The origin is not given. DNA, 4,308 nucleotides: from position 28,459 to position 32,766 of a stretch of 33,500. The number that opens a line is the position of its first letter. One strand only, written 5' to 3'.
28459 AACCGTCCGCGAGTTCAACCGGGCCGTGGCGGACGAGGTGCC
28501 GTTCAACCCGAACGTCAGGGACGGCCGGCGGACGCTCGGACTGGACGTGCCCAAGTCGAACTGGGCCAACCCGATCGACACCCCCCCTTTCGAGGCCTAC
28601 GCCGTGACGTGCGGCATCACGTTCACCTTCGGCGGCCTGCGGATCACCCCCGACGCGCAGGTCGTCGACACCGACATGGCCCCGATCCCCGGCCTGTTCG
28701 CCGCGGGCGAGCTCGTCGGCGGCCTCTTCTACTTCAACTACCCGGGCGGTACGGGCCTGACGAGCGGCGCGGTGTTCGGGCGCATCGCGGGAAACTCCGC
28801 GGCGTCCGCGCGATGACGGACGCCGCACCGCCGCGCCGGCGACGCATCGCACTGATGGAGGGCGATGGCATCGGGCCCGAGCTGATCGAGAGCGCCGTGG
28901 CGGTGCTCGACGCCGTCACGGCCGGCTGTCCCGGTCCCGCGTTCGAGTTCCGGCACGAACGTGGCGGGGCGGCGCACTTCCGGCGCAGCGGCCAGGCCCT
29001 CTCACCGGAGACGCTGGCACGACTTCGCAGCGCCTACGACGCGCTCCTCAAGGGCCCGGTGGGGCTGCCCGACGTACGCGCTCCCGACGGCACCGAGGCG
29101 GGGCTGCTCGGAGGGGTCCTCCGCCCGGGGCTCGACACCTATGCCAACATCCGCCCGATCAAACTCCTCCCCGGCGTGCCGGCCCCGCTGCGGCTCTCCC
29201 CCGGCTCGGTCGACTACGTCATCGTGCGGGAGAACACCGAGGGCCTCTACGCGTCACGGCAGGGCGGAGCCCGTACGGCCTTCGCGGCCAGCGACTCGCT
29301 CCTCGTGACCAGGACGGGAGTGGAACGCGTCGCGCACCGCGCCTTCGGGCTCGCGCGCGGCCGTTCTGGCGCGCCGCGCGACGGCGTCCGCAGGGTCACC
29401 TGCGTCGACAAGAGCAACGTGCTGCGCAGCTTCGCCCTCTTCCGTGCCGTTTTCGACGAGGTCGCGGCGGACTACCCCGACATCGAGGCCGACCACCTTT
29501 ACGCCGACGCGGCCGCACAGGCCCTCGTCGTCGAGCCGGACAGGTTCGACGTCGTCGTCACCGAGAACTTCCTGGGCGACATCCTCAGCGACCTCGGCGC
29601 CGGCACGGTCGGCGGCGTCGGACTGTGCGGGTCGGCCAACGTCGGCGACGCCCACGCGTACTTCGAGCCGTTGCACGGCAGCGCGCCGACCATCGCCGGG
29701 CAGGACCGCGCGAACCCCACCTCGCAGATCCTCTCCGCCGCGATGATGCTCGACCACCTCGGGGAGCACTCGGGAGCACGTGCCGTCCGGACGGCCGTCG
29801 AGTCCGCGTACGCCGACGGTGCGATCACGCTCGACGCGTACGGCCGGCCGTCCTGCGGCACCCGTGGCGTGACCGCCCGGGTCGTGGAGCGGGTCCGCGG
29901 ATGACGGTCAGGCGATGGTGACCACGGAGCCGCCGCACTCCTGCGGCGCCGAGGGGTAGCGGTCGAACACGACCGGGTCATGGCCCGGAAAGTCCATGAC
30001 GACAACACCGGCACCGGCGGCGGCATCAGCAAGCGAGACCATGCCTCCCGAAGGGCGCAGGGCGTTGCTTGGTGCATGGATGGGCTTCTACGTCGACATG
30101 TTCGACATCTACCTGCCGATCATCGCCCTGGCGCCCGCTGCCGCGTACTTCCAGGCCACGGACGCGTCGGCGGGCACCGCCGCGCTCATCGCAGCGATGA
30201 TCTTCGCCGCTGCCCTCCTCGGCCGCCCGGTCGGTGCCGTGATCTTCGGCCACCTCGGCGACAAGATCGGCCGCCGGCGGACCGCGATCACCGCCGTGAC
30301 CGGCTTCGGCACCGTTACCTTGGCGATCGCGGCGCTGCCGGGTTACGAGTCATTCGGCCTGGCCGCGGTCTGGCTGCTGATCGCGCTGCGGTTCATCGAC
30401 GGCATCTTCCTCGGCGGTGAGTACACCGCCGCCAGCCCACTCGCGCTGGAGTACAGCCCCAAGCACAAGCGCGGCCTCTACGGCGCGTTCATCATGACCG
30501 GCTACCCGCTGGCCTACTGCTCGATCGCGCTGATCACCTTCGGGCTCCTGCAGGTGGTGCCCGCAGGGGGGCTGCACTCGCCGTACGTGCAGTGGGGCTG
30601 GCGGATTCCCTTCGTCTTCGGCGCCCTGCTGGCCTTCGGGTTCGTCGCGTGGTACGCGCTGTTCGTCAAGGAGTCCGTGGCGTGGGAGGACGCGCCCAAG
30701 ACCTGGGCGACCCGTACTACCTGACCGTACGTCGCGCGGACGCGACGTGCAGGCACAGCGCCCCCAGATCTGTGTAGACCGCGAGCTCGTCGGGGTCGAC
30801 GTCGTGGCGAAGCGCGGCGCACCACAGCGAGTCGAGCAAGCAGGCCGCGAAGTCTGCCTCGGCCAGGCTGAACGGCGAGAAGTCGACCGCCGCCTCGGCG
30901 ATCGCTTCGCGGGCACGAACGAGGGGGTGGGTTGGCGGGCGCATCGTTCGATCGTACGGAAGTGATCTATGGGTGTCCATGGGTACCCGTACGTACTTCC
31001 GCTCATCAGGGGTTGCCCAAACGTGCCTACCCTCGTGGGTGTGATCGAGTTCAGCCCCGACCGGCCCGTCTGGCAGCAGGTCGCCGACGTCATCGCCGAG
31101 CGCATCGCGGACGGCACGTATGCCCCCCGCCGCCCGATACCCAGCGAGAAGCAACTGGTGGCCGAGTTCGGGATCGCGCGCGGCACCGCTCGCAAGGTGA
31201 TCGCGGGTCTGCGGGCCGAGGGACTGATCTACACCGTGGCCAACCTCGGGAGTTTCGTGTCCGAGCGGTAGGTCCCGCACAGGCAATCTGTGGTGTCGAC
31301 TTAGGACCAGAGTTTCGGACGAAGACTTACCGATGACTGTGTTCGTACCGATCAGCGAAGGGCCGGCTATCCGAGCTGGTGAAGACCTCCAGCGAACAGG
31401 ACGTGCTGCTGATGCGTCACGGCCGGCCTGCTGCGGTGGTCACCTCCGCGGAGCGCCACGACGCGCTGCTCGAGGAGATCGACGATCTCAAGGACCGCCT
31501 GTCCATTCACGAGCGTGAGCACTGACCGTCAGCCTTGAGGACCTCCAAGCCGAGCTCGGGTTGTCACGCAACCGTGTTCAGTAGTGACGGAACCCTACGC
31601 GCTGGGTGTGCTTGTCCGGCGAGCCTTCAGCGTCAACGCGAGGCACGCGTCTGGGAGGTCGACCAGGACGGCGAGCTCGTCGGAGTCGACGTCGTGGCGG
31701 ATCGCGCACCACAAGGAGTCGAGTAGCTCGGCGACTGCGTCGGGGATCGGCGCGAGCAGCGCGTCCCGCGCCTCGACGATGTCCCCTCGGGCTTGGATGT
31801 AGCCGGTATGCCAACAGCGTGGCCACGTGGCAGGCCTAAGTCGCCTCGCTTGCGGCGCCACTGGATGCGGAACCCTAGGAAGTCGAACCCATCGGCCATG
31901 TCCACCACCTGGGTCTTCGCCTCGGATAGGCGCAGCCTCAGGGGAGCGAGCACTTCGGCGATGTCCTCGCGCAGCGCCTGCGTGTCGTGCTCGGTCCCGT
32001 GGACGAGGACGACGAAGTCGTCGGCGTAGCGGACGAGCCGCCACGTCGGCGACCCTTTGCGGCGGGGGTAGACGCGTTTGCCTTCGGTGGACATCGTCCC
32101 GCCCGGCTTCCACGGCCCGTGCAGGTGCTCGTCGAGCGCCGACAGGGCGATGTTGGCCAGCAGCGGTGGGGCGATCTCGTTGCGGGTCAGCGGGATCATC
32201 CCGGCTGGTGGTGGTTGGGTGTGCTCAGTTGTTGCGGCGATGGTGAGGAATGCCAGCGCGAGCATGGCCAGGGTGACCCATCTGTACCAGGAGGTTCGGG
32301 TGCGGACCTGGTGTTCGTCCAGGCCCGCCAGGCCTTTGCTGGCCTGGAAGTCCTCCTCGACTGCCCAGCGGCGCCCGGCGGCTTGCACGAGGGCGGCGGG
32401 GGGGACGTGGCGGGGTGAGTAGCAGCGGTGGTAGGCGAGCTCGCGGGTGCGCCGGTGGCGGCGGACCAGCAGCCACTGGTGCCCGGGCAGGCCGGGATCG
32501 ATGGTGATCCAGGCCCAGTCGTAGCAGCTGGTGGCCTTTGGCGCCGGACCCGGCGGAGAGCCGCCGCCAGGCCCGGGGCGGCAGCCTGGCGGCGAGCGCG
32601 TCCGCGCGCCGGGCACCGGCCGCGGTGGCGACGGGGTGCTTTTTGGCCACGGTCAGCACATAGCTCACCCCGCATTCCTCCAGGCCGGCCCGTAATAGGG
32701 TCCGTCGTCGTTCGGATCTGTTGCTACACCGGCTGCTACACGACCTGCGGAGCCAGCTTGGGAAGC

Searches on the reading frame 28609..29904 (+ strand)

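Call 84: search_protein_families(library=pfam, proteins=[window:28609-29904:+], max_evalue=0.0001)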
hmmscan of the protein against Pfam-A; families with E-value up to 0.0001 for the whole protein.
window:28609-29904:+ (431 aa): 1 family
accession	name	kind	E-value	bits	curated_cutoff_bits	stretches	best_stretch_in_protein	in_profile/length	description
PF00180.25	Iso_dh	-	4.7e-88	296.2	27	1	80-416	2-339/348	Isocitrate/isopropylmalate dehydrogenase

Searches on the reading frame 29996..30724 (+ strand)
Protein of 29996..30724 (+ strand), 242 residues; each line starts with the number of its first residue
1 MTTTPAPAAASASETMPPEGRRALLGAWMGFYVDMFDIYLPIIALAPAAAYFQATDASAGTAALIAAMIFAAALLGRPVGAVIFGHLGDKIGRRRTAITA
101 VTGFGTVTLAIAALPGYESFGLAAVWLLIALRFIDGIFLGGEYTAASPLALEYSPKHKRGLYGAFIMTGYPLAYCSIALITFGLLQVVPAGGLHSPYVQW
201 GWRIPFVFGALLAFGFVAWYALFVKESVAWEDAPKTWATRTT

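Call 84: search_protein_families(library=pfam, proteins=[window:29996-30724:+], max_evalue=0.0001)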
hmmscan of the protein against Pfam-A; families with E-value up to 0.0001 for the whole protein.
window:29996-30724:+ (242 aa): 2 families
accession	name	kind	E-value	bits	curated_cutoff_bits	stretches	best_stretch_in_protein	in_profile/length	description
PF00083.30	Sugar_tr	-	3e-20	73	22.3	1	50-230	30-197/452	Sugar (and other) transporter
PF07690.21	MFS_1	-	3.5e-16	59.5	33.4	1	30-234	4-184/347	Major Facilitator Superfamily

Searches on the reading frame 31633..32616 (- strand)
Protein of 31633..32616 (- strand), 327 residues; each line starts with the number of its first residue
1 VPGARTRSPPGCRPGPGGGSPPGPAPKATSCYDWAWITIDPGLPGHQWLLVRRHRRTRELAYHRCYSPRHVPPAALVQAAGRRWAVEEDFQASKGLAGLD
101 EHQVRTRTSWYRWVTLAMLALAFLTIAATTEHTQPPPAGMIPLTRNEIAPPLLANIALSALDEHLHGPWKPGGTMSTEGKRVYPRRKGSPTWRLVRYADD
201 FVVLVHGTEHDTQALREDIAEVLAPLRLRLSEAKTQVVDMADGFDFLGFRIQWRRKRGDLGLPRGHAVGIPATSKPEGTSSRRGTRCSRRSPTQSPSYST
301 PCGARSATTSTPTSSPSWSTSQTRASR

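Call 84: search_protein_families(library=pfam, proteins=[window:31633-32616:-], max_evalue=0.0001)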
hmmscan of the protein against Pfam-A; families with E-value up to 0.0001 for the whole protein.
window:31633-32616:- (327 aa): 1 family
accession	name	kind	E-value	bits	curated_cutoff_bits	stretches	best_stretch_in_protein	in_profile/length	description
PF00078.32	RVT_1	-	4.5e-08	33.5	29.6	1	151-251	127-205/205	Reverse transcriptase (RNA-dependent DNA polymerase)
